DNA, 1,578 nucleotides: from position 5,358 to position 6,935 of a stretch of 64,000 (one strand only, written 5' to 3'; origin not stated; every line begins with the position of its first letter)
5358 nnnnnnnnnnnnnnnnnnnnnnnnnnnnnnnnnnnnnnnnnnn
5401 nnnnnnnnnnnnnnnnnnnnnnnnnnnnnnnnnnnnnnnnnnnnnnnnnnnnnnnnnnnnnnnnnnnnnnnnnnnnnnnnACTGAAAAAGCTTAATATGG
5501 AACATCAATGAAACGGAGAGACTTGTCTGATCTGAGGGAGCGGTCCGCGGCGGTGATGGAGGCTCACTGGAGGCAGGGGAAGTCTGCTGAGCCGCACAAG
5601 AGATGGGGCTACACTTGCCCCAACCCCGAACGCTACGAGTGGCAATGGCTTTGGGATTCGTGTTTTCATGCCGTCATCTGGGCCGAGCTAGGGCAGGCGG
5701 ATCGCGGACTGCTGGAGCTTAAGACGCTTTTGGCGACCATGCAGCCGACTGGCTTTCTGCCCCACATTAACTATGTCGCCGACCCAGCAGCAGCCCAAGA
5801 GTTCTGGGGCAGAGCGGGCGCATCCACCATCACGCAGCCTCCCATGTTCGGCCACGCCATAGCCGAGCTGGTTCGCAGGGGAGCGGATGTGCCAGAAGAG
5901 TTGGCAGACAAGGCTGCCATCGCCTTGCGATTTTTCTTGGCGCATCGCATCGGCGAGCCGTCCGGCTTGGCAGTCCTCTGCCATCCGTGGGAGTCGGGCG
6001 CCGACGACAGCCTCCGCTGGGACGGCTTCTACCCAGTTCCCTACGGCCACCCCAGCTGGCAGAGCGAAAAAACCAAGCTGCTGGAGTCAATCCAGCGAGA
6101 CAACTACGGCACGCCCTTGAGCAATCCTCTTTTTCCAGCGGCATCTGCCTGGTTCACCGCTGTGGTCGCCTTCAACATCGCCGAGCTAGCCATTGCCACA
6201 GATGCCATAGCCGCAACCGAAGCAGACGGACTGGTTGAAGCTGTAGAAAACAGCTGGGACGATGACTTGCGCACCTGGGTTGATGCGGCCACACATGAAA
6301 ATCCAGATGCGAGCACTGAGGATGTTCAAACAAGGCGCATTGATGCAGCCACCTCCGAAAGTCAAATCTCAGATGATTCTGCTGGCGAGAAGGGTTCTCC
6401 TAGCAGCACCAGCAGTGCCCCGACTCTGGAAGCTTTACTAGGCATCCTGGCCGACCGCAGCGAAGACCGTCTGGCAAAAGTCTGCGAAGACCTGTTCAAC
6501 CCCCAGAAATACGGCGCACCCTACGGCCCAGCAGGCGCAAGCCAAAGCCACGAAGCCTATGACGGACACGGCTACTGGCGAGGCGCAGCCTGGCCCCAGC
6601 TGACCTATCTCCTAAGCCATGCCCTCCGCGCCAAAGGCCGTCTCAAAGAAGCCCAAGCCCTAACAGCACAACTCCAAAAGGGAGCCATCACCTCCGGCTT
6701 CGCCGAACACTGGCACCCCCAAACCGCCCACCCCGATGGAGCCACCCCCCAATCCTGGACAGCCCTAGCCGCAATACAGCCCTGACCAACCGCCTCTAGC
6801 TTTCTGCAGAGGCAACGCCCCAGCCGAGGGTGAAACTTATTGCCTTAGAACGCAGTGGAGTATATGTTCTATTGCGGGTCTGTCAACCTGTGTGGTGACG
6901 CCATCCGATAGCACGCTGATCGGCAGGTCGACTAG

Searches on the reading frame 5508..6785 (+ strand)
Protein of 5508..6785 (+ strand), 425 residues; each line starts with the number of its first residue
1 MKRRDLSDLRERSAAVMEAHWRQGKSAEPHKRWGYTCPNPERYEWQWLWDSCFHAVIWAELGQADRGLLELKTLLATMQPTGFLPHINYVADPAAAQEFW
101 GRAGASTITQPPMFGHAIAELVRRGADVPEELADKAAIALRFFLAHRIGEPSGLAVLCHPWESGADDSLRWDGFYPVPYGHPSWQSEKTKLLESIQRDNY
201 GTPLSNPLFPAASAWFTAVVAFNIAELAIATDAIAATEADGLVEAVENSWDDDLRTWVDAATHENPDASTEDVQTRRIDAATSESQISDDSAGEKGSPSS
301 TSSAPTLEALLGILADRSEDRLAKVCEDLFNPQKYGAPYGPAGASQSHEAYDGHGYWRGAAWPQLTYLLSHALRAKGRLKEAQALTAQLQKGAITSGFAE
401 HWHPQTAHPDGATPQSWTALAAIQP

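Call 23: search_protein_families(library=pfam, proteins=[window:5508-6785:+])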
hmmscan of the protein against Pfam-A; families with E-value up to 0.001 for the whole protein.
window:5508-6785:+ (425 aa): 2 families
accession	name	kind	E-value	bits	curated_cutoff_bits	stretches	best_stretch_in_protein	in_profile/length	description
PF22422.2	MGH1-like_GH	-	9.1e-47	160.8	27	1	43-418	1-356/356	Mannosylglycerate hydrolase MGH1-like glycoside hydrolase domain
PF03200.22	Glyco_hydro_63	-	8.1e-05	22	22.4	1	242-378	288-428/492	Glycosyl hydrolase family 63 C-terminal domain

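Call 49: find_encoding_contigs(protein=window:5508-6785:+, flank=10000, max_places=10)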
Protein window:5508-6785:+ (425 aa): 2 contigs read that carry it; 2 places shown.
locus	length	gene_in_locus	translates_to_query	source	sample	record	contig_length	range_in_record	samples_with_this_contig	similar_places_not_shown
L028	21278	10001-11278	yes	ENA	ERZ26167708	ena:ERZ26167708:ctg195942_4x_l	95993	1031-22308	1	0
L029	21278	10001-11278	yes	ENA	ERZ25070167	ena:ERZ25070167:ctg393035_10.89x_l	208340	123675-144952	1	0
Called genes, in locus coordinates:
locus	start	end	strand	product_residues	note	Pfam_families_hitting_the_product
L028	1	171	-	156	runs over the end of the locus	PF03951:Gln-synt_N, PF00120:Gln-synt_C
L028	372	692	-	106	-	PF01521:Fe-S_biosyn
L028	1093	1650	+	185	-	PF01883:FeS_assembly_P, PF10609:ParA, PF13614:AAA_31, PF01656:CbiA, PF09140:MipZ (weak)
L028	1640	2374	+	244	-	PF10609:ParA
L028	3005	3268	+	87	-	-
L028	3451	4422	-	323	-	PF00441:Acyl-CoA_dh_1, PF22924:ACOX_C_alpha1 (weak), PF12806:Acyl-CoA_dh_C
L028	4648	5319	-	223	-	PF02771:Acyl-CoA_dh_N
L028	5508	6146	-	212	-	PF03308:MeaB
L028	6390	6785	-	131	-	PF02310:B12-binding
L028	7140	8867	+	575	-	PF00501:AMP-binding, PF13193:AMP-binding_C (weak)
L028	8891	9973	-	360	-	PF13692:Glyco_trans_1_4 (weak), PF00534:Glycos_transf_1 (weak)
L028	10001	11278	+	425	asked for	PF22422:MGH1-like_GH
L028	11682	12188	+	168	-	-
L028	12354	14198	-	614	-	PF13458:Peripla_BP_6 (weak)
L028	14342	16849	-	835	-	PF02515:CoA_transf_3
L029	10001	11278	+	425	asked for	PF22422:MGH1-like_GH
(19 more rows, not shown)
